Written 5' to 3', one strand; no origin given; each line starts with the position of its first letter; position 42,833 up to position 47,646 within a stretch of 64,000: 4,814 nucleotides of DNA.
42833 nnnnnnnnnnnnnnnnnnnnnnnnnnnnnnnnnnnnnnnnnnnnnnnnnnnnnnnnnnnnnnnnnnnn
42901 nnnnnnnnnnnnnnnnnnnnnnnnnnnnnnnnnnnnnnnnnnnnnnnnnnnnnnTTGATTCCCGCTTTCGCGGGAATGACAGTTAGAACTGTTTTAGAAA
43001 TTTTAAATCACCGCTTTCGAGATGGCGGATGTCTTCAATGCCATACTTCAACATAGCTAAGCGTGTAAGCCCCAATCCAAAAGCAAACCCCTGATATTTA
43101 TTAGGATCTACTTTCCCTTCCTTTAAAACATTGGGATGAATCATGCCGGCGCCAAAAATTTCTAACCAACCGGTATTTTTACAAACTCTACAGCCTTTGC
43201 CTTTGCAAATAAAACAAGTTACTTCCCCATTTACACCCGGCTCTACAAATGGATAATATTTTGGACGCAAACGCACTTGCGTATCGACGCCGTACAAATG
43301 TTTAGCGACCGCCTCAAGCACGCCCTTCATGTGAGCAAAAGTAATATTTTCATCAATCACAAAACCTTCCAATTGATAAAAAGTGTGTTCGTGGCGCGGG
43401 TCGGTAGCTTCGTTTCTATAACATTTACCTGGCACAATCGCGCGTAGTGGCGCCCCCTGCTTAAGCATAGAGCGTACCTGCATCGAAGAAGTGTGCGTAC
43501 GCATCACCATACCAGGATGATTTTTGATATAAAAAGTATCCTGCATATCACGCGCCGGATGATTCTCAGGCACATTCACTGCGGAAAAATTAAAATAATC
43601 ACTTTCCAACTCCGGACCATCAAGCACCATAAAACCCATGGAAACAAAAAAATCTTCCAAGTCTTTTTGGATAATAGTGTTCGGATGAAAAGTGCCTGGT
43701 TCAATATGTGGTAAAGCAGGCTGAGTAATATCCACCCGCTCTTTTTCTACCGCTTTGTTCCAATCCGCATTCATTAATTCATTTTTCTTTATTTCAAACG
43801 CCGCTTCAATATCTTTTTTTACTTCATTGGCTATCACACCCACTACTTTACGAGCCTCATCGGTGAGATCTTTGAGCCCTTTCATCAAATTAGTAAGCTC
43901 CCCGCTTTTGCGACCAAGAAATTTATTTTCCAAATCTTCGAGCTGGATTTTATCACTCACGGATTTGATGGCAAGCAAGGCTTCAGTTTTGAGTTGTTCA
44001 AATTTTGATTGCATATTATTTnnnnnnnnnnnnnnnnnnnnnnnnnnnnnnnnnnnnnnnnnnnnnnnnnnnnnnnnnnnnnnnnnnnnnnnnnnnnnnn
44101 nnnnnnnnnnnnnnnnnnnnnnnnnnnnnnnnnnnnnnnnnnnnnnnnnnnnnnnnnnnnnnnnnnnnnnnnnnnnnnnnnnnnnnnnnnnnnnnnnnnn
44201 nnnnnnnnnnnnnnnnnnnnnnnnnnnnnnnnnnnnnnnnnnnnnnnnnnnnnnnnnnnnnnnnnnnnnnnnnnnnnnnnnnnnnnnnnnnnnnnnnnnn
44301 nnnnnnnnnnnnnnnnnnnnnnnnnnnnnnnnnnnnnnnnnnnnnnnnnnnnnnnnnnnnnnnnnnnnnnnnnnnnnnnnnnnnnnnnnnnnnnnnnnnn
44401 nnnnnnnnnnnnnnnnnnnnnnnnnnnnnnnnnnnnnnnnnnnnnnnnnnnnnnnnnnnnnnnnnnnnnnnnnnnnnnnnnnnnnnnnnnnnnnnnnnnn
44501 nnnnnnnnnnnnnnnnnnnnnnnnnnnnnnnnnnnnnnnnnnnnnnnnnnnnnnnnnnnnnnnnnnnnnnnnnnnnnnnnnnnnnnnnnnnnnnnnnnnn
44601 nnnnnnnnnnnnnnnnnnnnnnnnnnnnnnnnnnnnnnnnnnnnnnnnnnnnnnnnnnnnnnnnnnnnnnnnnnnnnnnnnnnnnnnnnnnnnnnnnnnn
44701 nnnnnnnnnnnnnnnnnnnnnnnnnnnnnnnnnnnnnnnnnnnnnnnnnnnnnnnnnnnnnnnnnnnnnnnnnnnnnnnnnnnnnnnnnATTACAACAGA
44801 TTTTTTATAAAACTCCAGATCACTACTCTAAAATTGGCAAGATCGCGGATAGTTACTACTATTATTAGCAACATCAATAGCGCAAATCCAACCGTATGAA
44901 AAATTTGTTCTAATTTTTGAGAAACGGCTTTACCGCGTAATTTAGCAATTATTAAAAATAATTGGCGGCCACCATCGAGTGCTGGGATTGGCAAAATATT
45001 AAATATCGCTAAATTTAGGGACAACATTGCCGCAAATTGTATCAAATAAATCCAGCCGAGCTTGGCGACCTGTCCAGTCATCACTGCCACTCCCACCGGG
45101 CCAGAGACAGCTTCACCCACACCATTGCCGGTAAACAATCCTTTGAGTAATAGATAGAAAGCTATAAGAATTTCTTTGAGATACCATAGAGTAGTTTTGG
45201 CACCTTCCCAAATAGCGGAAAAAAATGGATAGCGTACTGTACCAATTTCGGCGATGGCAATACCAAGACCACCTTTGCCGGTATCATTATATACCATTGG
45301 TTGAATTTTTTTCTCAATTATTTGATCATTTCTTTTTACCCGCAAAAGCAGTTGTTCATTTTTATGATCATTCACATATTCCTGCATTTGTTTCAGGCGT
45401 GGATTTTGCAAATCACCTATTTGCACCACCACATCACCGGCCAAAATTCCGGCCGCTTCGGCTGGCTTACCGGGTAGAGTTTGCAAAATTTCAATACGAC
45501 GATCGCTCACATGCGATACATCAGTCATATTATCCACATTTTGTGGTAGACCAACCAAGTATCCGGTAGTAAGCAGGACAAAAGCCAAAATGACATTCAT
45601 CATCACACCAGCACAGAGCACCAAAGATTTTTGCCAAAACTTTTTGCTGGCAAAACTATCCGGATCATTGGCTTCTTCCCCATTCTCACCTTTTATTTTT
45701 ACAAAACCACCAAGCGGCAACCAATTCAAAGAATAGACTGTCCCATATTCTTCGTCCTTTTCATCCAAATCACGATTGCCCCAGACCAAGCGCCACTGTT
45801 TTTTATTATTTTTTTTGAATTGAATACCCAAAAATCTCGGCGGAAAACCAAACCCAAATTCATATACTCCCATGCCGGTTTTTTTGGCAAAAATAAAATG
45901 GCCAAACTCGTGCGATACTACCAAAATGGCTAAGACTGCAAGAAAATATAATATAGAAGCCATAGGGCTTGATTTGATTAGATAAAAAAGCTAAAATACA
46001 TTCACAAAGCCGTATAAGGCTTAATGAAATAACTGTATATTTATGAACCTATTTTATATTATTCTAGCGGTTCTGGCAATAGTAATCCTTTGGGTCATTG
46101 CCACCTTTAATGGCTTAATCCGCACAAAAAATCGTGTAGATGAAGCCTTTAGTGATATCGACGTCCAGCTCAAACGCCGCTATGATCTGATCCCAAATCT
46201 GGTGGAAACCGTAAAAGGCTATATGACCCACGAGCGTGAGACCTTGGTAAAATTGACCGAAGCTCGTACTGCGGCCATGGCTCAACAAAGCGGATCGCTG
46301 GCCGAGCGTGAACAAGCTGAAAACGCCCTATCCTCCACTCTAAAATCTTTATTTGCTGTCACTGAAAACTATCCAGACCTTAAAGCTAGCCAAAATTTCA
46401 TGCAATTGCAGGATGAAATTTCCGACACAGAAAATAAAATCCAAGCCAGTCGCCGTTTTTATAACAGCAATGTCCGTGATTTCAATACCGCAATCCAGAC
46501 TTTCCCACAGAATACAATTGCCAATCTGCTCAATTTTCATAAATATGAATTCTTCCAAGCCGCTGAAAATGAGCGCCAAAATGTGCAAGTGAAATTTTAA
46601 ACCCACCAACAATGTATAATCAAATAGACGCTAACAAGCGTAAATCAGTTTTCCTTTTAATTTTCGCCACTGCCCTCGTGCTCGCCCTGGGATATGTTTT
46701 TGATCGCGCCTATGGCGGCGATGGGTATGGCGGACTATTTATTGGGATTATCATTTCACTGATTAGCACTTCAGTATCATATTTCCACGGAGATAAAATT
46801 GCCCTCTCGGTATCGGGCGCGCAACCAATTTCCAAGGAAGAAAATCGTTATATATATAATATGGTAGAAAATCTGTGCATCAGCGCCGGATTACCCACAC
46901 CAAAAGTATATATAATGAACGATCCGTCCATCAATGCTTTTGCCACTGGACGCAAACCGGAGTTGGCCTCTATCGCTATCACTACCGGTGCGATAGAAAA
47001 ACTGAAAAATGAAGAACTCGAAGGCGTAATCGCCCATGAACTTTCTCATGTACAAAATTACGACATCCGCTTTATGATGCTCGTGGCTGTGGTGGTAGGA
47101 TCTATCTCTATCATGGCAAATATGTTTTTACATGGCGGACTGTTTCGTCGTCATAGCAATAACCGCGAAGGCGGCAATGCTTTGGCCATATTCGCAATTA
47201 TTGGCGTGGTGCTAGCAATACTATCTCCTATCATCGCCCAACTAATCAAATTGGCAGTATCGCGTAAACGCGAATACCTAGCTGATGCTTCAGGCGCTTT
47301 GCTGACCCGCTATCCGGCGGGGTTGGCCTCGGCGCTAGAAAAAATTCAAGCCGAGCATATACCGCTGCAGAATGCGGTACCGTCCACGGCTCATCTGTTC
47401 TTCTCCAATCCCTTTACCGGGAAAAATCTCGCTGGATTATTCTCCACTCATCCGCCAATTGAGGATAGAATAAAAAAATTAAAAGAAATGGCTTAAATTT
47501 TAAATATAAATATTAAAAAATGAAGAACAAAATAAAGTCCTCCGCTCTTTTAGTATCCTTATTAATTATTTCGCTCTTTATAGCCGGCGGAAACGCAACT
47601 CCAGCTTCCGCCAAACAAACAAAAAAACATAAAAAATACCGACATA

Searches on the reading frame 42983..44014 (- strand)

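Call 24: search_protein_families(library=pfam, proteins=[window:42983-44014:-], max_evalue=0.00001)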
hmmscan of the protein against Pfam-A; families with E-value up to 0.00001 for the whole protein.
window:42983-44014:- (343 aa): 2 families
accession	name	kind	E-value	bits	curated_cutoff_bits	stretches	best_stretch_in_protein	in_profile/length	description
PF01409.25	tRNA-synt_2d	-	1.9e-91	306.4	19.8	1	94-343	2-246/246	tRNA synthetases class II core domain (F)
PF02912.23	Phe_tRNA-synt_N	-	1.4e-16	60.6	22.3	1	21-87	2-67/69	Aminoacyl tRNA synthetase class II, N-terminal domain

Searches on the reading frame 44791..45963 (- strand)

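Call 46: search_protein_families(library=pfam, proteins=[window:44791-45963:-], max_evalue=0.00001)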
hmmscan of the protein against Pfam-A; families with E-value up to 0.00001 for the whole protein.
window:44791-45963:- (390 aa): 1 family
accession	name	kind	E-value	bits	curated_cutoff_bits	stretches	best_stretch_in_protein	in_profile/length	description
PF02163.28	Peptidase_M50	-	2.8e-53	181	27.2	2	72-366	44-221/221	Peptidase family M50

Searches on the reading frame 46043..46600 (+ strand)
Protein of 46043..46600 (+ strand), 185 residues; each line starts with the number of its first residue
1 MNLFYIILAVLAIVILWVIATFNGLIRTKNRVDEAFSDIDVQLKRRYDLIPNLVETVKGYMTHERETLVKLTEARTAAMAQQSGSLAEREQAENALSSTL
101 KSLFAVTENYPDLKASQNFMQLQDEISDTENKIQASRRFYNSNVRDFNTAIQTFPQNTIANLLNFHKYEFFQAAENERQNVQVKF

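Call 46: search_protein_families(library=pfam, proteins=[window:46043-46600:+], max_evalue=0.00001)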
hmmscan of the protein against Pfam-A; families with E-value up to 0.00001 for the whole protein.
window:46043-46600:+ (185 aa): 1 family
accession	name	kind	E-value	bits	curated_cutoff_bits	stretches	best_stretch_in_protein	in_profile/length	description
PF04011.17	LemA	-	9e-61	204.5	26.2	1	35-185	1-149/149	LemA family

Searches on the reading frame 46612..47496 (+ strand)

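Call 46: search_protein_families(library=pfam, proteins=[window:46612-47496:+], max_evalue=0.00001)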
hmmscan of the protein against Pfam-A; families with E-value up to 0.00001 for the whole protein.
window:46612-47496:+ (294 aa): 1 family
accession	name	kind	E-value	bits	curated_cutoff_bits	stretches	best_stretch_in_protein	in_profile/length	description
PF01435.24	Peptidase_M48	-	2.4e-34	119.2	20.3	1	77-293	3-185/186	Peptidase family M48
